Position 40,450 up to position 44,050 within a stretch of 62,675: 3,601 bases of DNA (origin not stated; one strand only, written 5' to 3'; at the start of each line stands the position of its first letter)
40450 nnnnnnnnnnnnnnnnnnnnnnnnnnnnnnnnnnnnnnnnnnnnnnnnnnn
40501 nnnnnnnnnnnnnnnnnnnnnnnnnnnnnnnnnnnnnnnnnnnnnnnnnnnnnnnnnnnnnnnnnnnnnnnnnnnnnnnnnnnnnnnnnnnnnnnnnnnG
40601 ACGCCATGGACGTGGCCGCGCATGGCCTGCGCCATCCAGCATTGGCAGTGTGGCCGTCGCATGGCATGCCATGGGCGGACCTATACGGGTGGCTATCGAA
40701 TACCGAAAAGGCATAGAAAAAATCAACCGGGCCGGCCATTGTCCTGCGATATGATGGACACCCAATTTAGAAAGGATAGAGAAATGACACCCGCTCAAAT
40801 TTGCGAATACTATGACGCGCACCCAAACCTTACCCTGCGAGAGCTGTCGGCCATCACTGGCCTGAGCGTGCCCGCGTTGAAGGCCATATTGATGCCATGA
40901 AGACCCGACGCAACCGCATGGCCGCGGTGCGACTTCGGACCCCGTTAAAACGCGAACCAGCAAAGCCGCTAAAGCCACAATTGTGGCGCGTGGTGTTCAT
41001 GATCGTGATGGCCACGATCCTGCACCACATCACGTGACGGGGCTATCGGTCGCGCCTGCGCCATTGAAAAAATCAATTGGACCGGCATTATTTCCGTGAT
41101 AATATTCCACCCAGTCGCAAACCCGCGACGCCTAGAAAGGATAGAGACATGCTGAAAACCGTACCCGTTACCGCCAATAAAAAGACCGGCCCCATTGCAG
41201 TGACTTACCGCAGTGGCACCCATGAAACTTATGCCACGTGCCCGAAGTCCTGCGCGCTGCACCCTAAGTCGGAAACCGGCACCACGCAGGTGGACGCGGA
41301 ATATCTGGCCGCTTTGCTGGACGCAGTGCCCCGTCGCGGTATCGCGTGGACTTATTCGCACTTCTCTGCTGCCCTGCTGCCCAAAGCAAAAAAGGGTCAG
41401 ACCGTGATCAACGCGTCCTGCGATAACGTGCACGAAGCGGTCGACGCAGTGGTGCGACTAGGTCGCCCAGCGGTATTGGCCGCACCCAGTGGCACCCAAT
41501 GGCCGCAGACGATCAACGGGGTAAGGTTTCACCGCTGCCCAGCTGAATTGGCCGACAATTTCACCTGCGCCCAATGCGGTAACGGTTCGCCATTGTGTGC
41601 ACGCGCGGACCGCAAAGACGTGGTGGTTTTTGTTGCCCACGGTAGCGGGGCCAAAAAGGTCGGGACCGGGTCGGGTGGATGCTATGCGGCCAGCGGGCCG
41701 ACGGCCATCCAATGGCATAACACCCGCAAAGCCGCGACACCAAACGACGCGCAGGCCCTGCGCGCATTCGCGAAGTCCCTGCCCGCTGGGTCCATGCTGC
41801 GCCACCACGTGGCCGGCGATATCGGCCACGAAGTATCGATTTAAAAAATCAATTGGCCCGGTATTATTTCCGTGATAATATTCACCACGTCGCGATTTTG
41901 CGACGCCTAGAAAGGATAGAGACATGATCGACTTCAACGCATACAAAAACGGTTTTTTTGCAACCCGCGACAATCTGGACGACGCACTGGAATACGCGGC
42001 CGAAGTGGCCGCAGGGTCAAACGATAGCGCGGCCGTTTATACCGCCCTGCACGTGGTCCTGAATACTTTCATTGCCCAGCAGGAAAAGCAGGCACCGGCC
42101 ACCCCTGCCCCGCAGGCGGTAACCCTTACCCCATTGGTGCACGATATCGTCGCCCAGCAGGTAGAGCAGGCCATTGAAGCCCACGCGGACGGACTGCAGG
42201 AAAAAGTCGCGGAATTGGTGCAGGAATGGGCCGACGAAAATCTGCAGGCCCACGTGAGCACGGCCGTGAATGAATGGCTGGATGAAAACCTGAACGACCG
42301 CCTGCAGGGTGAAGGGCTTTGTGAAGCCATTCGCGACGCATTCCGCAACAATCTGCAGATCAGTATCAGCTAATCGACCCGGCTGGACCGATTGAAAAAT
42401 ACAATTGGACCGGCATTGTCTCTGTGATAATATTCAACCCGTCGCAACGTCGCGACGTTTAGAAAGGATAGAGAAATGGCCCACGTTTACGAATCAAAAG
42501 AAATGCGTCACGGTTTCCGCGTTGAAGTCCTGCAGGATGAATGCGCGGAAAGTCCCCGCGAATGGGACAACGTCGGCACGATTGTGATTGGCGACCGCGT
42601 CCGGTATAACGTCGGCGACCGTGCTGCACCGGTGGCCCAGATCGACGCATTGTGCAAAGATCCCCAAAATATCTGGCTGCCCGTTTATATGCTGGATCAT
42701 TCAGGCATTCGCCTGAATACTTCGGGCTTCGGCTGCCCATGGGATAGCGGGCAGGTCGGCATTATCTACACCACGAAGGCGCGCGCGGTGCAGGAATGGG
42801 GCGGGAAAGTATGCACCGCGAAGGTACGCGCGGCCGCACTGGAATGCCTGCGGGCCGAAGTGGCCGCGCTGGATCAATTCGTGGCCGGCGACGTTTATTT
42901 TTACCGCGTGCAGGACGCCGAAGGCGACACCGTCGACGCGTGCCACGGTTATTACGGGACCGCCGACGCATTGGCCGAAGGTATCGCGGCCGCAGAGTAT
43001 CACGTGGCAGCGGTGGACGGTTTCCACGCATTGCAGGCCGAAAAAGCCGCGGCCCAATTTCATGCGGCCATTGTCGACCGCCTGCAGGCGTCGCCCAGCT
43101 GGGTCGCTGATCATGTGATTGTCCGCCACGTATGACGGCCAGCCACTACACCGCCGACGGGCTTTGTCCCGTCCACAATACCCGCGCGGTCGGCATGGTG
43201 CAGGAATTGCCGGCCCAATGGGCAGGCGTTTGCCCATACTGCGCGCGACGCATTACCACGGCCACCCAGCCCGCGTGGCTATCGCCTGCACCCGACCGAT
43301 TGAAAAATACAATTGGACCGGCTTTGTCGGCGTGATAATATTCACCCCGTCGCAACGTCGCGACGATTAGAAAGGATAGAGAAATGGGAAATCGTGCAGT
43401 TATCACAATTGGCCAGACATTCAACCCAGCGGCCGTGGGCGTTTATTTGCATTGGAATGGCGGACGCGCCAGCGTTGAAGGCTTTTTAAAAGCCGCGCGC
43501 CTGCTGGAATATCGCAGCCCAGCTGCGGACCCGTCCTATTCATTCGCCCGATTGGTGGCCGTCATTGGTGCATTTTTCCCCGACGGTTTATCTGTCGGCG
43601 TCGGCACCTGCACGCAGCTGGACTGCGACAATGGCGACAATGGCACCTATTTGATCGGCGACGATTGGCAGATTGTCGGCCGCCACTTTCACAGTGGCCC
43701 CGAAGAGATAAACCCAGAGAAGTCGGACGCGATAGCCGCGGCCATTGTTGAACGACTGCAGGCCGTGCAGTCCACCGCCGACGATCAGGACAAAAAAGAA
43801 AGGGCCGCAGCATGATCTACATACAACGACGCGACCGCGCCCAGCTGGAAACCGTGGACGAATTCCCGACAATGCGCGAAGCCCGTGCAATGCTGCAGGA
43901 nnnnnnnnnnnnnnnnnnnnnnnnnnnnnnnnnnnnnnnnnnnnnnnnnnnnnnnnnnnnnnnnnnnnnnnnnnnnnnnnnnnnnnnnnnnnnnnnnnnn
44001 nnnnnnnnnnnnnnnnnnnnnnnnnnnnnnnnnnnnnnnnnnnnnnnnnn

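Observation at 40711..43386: Five-copy promoter-hairpin-leader cassette placed in front of each of five consecutive genes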

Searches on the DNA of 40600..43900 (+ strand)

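Call 9: search_dna_similar(query=window:40600-43900:+, collection=phages, mode=distant, max_rows=30)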
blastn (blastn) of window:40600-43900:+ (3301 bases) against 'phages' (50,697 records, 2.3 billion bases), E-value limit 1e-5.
Records with a match: 1; places in all: 1; records where one place covers at least 80% of the query: 0.
Best place of each record, by identity: 60-80% 1.
By first word of the organism name: Phage 1.
By host as written in the record: Gammaproteobacteria 1.
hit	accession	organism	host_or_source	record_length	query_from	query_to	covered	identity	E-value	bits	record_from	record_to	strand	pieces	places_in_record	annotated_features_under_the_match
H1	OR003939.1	Phage DSL-LC04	Gammaproteobacteria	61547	550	1226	21%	68.7%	2e-60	241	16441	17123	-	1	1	hypothetical protein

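Call 11: get_annotated_region(hit=H1, flank=8000)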
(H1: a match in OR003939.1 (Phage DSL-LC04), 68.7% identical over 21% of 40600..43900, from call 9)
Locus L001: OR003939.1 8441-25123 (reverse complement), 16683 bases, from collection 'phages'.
description: Phage DSL-LC04, complete genome.
organism: Phage DSL-LC04 (NCBI taxid 3058958)
taxonomy: Viruses; Duplodnaviria; Heunggongvirae; Uroviricota; Caudoviricetes
host: Gammaproteobacteria; source: water sample of Dishui Lake; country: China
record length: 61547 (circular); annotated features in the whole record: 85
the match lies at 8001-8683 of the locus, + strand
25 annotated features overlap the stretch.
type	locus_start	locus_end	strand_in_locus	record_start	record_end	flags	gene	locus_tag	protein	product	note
CDS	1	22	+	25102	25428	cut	-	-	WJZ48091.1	type VI amidase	Tai4 (type VI amidase)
CDS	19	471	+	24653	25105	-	-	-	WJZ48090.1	hypothetical protein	-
CDS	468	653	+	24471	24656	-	-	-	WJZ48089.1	hypothetical protein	-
CDS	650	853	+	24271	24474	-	-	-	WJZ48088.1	hypothetical protein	-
CDS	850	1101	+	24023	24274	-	-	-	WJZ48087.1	hypothetical protein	-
CDS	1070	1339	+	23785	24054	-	-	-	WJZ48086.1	hypothetical protein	-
CDS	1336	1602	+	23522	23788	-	-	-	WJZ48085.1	hypothetical protein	-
CDS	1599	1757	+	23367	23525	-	-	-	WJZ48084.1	hypothetical protein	-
CDS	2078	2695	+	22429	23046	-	-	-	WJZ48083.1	helix-turn-helix transcriptional regulator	-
CDS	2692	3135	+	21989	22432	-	-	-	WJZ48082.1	hypothetical protein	-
CDS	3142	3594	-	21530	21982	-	-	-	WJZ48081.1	ATP-dependent protease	-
CDS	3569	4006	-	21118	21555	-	-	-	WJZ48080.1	HNH endonuclease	-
CDS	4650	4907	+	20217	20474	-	-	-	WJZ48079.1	hypothetical protein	-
CDS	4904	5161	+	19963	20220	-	-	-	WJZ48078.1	hypothetical protein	-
CDS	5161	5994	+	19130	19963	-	-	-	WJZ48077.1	terminase small subunit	-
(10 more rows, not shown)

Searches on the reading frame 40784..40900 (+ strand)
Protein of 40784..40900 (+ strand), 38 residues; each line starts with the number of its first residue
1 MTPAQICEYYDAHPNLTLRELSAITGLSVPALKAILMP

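Call 14: search_protein_families(library=pfam, proteins=[window:40784-40900:+], max_evalue=0.01)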
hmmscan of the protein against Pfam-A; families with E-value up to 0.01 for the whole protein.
window:40784-40900:+ (38 aa): 1 family
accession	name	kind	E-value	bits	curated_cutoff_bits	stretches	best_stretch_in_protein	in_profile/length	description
PF13412.12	HTH_24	-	0.0013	18.7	21.9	1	9-36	11-38/48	Winged helix-turn-helix DNA-binding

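Call 15: search_protein_families(library=phrogs, proteins=[window:40784-40900:+], max_evalue=0.01)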
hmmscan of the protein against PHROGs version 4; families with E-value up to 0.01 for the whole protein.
window:40784-40900:+ (38 aa): 0 families

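Call 69: search_protein_families(library=ncbifam, proteins=[window:40784-40900:+], max_evalue=0.01)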
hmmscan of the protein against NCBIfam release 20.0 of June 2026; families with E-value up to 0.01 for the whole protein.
window:40784-40900:+ (38 aa): 0 families

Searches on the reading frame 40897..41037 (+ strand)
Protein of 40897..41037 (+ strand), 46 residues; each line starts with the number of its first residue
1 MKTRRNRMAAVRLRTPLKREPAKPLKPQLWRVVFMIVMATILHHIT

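Call 14: search_protein_families(library=pfam, proteins=[window:40897-41037:+], max_evalue=0.01)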
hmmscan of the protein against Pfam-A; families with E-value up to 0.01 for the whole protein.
window:40897-41037:+ (46 aa): 1 family
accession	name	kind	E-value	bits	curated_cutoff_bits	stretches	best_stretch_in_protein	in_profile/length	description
PF19455.4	DUF5993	-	0.0091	16.6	27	0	26-46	23-43/50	Family of unknown function (DUF5993)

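Call 15: search_protein_families(library=phrogs, proteins=[window:40897-41037:+], max_evalue=0.01)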
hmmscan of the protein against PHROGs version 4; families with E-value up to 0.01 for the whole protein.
window:40897-41037:+ (46 aa): 0 families

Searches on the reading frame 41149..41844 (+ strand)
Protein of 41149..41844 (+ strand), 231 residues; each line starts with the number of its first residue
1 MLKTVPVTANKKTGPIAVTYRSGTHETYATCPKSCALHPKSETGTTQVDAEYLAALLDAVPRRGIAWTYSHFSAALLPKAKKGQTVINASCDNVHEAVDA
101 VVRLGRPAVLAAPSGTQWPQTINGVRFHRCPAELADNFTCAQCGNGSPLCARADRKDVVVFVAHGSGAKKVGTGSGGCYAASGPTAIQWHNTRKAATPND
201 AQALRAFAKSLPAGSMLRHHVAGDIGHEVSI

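Call 14: search_protein_families(library=pfam, proteins=[window:41149-41844:+], max_evalue=0.01)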
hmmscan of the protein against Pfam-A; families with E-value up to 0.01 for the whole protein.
window:41149-41844:+ (231 aa): 1 family
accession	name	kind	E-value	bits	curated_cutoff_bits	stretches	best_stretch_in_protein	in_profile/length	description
PF23872.1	DUF7227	-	3.4e-33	115.6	27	3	46-172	90-218/223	Domain of unknown function (DUF7227)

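Call 15: search_protein_families(library=phrogs, proteins=[window:41149-41844:+], max_evalue=0.01)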
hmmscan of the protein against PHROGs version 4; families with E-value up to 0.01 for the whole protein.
window:41149-41844:+ (231 aa): 1 family
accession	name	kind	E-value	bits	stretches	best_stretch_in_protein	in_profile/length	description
phrog_2554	-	unknown function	9.9e-18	65.3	2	82-171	438-519/529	-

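Call 58: find_related_loci(query=window:41149-41844:+, collection=viral_contigs, flank=3500)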
Query window:41149-41844:+ (231 aa) in viral_contigs; peptide patterns used: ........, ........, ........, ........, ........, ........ (x = any residue, [..] = any of these).
600 stretches matched a pattern (row limit reached: there are more); 588 encode a relative of the query (tblastn E <= 1e-3); the best 80 are kept; 80 distinct loci.
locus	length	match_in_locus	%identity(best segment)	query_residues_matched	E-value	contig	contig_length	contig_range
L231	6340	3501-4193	94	1-231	2e-149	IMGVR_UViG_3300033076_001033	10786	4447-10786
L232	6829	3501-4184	84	1-229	6e-130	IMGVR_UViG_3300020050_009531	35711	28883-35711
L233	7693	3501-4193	84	1-230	9e-130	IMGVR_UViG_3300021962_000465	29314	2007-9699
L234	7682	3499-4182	83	1-229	2e-129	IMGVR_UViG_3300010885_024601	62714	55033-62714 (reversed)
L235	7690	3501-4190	81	1-229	4e-127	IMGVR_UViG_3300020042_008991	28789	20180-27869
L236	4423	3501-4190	80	1-229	1e-126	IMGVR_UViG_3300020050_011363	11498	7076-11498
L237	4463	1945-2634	77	1-229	1e-124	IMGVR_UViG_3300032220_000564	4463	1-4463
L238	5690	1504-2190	74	1-230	6e-114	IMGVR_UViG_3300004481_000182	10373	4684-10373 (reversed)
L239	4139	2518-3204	74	1-228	3e-115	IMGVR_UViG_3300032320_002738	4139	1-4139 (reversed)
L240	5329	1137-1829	75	1-229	1e-113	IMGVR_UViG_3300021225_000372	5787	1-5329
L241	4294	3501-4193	73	1-230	5e-113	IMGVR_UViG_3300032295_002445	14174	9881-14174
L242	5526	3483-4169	73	1-230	1e-112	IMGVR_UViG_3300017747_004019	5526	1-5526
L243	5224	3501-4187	73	1-230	1e-112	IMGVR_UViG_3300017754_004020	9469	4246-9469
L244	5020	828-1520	74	1-229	7e-113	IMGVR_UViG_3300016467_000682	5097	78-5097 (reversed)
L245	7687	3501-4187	72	1-230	3e-112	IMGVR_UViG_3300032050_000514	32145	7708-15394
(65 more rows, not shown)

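Call 69: search_protein_families(library=ncbifam, proteins=[window:41149-41844:+], max_evalue=0.01)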
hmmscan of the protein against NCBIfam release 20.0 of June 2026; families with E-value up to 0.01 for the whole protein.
window:41149-41844:+ (231 aa): 0 families

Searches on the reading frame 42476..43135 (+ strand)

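Call 14: search_protein_families(library=pfam, proteins=[window:42476-43135:+], max_evalue=0.01)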
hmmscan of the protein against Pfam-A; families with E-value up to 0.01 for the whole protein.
window:42476-43135:+ (219 aa): 1 family
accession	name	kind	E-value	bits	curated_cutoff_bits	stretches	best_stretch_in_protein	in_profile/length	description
PF05489.18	Phage_tail_X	-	0.0014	18.7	22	1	144-180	2-39/60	Phage Tail Protein X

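Call 15: search_protein_families(library=phrogs, proteins=[window:42476-43135:+], max_evalue=0.01)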
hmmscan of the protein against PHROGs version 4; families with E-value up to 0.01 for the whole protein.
window:42476-43135:+ (219 aa): 1 family
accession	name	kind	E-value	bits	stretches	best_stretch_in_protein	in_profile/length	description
phrog_6186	-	unknown function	2.8e-27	97.1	1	8-178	7-203/220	-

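Call 69: search_protein_families(library=ncbifam, proteins=[window:42476-43135:+], max_evalue=0.01)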
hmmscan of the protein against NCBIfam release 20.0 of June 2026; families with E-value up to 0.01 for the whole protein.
window:42476-43135:+ (219 aa): 0 families
